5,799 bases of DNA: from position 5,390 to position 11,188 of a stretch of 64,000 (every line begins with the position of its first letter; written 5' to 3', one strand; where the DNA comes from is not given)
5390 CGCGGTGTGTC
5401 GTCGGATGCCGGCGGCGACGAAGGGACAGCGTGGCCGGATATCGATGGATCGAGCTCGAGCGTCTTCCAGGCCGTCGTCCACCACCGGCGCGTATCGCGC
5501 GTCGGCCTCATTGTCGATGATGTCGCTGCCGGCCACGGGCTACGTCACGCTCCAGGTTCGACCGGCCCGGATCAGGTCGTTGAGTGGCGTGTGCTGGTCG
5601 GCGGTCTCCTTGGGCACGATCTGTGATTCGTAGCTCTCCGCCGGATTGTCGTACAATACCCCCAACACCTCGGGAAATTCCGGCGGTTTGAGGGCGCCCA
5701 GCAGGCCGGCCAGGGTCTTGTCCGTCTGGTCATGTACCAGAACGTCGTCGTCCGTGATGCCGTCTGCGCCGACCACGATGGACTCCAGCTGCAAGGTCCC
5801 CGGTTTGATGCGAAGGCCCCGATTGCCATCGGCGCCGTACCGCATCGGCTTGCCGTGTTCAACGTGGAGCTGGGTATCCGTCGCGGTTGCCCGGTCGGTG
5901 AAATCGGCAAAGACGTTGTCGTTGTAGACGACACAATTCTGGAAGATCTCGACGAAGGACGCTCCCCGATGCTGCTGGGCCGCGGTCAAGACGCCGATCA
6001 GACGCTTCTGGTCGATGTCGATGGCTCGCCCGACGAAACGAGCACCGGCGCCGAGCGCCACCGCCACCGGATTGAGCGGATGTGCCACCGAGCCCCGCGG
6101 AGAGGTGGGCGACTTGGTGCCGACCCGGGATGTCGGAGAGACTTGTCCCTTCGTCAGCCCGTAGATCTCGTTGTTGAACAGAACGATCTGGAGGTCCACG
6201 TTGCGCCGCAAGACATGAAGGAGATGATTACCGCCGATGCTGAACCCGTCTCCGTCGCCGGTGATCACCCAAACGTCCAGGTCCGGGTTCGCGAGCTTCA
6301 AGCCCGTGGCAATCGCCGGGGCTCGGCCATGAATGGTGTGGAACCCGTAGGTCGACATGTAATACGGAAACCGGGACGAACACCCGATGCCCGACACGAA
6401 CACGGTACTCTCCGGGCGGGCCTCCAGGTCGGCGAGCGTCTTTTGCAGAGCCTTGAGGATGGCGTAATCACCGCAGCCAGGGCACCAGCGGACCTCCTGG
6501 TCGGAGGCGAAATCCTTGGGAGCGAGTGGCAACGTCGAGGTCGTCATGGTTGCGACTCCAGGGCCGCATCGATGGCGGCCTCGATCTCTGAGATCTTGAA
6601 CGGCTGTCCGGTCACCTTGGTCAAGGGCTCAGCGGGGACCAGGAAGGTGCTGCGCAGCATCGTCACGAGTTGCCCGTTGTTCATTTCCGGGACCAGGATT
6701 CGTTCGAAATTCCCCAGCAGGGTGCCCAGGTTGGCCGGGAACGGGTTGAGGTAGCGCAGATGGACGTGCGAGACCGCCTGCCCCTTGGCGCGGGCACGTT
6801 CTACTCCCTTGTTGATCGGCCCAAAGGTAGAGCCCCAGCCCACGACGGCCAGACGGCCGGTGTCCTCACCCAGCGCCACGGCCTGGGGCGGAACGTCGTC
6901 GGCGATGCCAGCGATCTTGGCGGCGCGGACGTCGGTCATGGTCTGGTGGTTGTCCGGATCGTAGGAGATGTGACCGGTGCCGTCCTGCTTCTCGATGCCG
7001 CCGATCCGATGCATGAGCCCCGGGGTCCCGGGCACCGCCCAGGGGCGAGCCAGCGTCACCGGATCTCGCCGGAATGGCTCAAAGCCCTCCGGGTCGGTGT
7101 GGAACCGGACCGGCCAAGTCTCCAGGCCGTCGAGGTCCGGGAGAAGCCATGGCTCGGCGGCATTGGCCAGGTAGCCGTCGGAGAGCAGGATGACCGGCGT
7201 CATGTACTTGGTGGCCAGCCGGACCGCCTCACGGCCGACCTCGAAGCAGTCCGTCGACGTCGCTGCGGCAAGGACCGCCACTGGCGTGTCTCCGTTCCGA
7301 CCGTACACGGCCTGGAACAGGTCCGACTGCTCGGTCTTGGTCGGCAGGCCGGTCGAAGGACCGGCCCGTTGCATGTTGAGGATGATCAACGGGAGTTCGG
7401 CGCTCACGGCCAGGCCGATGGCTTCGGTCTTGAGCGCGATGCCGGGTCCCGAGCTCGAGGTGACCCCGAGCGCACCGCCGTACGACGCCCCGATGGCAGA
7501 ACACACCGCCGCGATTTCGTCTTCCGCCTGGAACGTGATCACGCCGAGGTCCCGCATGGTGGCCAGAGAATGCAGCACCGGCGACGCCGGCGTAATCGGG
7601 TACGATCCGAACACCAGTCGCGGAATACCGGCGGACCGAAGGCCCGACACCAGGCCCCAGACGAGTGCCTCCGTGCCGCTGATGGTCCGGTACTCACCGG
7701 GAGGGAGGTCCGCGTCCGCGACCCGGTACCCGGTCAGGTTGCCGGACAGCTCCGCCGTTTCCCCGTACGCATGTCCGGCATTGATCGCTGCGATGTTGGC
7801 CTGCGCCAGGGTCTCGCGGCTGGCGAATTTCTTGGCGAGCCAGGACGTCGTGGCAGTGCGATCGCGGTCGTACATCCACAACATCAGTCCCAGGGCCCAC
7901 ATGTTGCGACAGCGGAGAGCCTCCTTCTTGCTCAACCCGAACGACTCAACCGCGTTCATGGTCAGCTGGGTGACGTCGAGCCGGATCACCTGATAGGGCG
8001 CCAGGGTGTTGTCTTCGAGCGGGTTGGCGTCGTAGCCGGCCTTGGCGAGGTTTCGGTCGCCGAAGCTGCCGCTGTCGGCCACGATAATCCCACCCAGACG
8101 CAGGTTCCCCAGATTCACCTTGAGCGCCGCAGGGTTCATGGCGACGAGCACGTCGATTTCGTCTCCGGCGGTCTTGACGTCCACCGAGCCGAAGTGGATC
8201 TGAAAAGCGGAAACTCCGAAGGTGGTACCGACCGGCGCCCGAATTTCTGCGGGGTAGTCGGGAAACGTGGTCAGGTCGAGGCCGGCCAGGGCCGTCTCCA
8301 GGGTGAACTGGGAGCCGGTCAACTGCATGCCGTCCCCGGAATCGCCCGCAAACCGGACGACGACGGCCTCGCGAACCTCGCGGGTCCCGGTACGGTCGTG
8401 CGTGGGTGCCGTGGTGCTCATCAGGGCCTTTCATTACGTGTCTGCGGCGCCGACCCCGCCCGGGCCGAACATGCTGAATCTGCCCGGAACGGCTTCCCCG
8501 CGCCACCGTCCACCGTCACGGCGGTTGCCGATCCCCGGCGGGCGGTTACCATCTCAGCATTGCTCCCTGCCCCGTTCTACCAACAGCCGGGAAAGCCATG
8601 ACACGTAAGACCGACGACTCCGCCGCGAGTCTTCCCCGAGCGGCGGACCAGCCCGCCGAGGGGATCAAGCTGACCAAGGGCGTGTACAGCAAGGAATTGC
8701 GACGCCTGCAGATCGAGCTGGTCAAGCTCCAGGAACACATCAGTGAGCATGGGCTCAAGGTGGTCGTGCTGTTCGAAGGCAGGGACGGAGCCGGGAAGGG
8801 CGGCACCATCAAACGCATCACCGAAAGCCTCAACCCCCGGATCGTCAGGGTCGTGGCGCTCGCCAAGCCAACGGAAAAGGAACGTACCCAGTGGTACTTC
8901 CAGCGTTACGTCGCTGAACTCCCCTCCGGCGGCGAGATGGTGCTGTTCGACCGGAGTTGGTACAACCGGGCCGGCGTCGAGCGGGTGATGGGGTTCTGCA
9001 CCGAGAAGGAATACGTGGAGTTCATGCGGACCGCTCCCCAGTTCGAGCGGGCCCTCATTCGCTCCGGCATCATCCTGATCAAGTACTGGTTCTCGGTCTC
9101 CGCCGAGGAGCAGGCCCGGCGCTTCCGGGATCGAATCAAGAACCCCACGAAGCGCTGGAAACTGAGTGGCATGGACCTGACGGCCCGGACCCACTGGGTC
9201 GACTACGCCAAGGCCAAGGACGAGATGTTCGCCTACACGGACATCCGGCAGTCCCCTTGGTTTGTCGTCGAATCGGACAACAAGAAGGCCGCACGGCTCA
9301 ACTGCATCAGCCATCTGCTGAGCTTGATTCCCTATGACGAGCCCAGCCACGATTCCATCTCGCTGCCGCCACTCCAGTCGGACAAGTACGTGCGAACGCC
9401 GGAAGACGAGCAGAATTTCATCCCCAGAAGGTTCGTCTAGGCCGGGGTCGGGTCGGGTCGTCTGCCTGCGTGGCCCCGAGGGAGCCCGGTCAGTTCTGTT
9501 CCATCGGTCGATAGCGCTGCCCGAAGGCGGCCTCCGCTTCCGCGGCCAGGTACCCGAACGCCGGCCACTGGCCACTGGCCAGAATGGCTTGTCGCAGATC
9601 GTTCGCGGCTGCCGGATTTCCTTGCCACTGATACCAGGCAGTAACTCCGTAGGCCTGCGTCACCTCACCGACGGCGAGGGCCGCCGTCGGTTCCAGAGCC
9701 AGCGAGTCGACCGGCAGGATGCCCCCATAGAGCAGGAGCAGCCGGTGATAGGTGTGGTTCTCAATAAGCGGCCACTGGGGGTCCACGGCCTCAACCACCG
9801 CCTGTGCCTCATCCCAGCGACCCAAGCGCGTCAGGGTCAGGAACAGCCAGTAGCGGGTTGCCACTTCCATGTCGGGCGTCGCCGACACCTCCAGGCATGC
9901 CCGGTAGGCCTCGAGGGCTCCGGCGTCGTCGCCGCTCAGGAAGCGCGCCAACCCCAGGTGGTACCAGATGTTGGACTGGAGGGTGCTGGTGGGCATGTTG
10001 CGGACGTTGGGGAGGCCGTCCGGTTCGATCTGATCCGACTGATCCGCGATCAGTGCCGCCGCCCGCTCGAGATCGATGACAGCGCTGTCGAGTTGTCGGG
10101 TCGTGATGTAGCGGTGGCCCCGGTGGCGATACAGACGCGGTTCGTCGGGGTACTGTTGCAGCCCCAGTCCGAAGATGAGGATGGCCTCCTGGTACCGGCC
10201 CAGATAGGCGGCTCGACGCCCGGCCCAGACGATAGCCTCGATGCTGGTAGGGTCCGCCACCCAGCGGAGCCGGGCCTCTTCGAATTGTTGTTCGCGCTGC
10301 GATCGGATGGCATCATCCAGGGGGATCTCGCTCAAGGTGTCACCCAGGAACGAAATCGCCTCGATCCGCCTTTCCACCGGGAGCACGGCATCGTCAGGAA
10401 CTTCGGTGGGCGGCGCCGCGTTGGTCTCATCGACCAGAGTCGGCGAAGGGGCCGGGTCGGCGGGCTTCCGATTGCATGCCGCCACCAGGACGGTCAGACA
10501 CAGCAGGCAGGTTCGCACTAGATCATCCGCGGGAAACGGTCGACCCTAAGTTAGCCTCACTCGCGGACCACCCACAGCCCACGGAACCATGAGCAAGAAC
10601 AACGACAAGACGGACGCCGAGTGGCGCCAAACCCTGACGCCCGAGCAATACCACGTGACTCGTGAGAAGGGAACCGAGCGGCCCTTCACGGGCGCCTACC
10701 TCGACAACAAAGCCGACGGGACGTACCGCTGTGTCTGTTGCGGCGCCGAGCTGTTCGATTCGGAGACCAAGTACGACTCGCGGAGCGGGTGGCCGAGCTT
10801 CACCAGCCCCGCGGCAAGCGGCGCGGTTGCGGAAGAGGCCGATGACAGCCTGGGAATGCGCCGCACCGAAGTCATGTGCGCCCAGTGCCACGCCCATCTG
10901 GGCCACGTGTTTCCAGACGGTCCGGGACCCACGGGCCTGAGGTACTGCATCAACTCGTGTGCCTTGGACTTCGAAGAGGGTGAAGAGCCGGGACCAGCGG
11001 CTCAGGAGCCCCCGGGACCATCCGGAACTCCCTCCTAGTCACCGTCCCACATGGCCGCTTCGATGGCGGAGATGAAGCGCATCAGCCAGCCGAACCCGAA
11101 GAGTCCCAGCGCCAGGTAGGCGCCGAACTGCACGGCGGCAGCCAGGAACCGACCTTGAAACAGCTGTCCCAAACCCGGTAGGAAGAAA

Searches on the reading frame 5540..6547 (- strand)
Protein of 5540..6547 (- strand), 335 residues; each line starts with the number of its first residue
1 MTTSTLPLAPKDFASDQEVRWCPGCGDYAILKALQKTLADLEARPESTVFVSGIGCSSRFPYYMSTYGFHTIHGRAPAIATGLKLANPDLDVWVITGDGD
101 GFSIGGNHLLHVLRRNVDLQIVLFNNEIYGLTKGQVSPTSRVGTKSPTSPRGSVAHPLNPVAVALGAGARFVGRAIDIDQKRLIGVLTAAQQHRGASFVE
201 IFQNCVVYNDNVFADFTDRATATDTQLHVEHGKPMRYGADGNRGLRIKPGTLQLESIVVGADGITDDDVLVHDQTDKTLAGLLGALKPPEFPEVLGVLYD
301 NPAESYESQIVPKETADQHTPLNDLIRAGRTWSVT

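Call 24: search_protein_families(library=pfam, proteins=[window:5540-6547:-], max_evalue=0.001)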
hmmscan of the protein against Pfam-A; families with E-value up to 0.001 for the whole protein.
window:5540-6547:- (335 aa): 1 family
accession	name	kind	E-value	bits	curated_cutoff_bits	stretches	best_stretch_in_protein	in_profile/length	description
PF02775.26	TPP_enzyme_C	-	2.8e-29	102.3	21.9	1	54-201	2-151/151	Thiamine pyrophosphate enzyme, C-terminal TPP binding domain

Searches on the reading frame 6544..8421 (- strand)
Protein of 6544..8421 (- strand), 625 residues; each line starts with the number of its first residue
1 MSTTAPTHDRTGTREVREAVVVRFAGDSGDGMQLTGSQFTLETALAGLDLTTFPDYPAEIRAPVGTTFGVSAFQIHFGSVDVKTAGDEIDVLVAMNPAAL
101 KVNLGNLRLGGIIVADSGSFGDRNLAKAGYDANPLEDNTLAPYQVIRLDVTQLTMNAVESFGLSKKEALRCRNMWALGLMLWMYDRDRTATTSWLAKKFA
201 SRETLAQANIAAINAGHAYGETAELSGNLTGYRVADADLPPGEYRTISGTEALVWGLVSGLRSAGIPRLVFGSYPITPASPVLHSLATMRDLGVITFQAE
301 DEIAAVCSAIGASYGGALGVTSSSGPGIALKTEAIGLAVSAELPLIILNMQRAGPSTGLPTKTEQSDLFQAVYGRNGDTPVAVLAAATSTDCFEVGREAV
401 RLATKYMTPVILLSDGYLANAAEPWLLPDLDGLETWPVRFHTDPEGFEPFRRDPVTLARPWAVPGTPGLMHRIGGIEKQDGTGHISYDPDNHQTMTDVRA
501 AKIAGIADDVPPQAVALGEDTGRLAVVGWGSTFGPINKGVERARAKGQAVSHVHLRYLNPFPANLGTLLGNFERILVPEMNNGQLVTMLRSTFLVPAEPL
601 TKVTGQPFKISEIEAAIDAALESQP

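Call 24: search_protein_families(library=pfam, proteins=[window:6544-8421:-], max_evalue=0.001)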
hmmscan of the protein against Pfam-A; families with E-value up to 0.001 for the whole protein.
window:6544-8421:- (625 aa): 3 families
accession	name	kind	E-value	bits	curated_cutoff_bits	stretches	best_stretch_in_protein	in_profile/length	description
PF01855.24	POR_N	-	6.7e-48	163.9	27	1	270-433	10-172/231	Pyruvate flavodoxin/ferredoxin oxidoreductase, thiamine diP-bdg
PF01558.24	POR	-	4.3e-24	86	27.4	1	29-217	2-172/173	Pyruvate ferredoxin/flavodoxin oxidoreductase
PF17147.9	PFOR_II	-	1.5e-07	32.1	27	1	525-592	4-77/102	Pyruvate:ferredoxin oxidoreductase core domain II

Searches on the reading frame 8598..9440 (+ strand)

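Call 24: search_protein_families(library=pfam, proteins=[window:8598-9440:+], max_evalue=0.001)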
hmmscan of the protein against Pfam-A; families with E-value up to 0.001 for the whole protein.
window:8598-9440:+ (280 aa): 1 family
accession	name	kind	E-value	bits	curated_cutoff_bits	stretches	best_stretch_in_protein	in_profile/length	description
PF03976.20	PPK2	-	1.8e-103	345.5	22.3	1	25-250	2-227/229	Polyphosphate kinase 2 (PPK2)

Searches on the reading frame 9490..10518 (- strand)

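Call 24: search_protein_families(library=pfam, proteins=[window:9490-10518:-], max_evalue=0.001)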
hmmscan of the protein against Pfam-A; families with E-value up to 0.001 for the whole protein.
window:9490-10518:- (342 aa): 6 families
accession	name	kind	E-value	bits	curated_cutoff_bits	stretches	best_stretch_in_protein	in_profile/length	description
PF07719.23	TPR_2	-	3.7e-10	39.6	27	0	184-210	3-29/34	Tetratricopeptide repeat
PF13428.12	TPR_14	-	2.7e-07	31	23.5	0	95-133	3-41/44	Tetratricopeptide repeat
PF14559.12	TPR_19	-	6.9e-07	29.9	25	0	196-248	5-54/68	Tetratricopeptide repeat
PF13181.12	TPR_8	-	1e-05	25.7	25.7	0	183-213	2-32/34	Tetratricopeptide repeat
PF00515.34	TPR_1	-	1.3e-05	25.3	27.8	0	183-211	2-30/34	Tetratricopeptide repeat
PF13371.12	TPR_9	-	0.00058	20.3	35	0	107-156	9-58/73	Tetratricopeptide repeat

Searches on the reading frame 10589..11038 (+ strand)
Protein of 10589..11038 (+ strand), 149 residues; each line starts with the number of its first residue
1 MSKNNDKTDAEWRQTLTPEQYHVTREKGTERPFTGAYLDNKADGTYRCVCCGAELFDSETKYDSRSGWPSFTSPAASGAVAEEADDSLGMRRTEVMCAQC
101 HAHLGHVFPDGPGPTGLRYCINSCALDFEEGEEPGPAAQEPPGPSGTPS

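Call 29: search_protein_families(library=pfam, proteins=[window:10589-11038:+], max_evalue=0.001)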
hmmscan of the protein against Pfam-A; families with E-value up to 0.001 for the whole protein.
window:10589-11038:+ (149 aa): 2 families
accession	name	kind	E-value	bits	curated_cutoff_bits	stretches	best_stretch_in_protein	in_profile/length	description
PF01641.26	SelR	-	2.7e-52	176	24.9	1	16-129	1-115/116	SelR domain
PF24046.1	At4g08330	-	0.00029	21.3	27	0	90-113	74-97/129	At4g08330 beta-tent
